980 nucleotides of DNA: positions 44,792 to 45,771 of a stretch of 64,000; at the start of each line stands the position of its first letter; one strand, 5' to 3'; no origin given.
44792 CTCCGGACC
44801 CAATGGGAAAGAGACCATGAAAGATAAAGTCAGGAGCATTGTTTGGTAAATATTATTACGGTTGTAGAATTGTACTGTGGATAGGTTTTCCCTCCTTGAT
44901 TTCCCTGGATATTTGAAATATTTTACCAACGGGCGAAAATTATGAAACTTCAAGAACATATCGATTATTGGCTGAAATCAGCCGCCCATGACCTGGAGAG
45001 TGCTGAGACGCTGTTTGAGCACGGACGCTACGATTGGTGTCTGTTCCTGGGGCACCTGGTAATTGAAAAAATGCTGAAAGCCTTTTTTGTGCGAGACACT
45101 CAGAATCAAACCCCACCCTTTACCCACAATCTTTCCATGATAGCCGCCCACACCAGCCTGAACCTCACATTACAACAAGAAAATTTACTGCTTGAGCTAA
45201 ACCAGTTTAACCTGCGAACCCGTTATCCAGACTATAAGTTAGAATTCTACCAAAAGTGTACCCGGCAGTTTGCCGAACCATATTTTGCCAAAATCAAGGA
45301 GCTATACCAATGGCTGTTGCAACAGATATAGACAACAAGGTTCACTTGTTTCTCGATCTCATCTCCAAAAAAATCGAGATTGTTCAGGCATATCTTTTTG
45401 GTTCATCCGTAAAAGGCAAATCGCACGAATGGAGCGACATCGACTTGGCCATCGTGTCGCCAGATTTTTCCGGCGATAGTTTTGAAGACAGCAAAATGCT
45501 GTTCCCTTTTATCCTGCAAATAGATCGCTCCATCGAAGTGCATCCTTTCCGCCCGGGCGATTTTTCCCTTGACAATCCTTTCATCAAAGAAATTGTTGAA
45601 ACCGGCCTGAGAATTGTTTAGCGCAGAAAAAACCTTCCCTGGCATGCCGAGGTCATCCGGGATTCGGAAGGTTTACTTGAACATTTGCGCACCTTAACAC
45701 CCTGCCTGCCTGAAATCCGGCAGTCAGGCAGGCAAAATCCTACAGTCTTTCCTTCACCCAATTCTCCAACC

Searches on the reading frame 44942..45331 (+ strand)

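Call 82: search_protein_families(library=pfam, proteins=[window:44942-45331:+], max_evalue=0.001)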
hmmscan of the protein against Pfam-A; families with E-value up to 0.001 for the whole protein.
window:44942-45331:+ (129 aa): 2 families
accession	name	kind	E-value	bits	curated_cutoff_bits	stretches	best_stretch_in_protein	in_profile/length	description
PF05168.19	HEPN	-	1.4e-20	74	22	1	8-125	2-114/117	HEPN domain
PF18728.6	HEPN_AbiV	-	3.7e-05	24.4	27.1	1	5-53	4-52/155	AbiV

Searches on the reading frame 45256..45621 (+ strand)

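Call 82: search_protein_families(library=pfam, proteins=[window:45256-45621:+], max_evalue=0.001)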
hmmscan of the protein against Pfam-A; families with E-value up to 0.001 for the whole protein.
window:45256-45621:+ (121 aa): 3 families
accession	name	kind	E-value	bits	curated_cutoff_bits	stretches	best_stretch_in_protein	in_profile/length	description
PF18765.7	Polbeta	-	1.9e-09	38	26.9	1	35-77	6-46/93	Polymerase beta, Nucleotidyltransferase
PF01909.29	NTP_transf_2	-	2.2e-09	38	21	1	36-85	8-59/93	Nucleotidyltransferase domain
PF22600.2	MTPAP-like_central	-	0.00058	20.4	27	1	34-73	31-70/139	Poly(A) RNA polymerase, mitochondrial-like, central palm domain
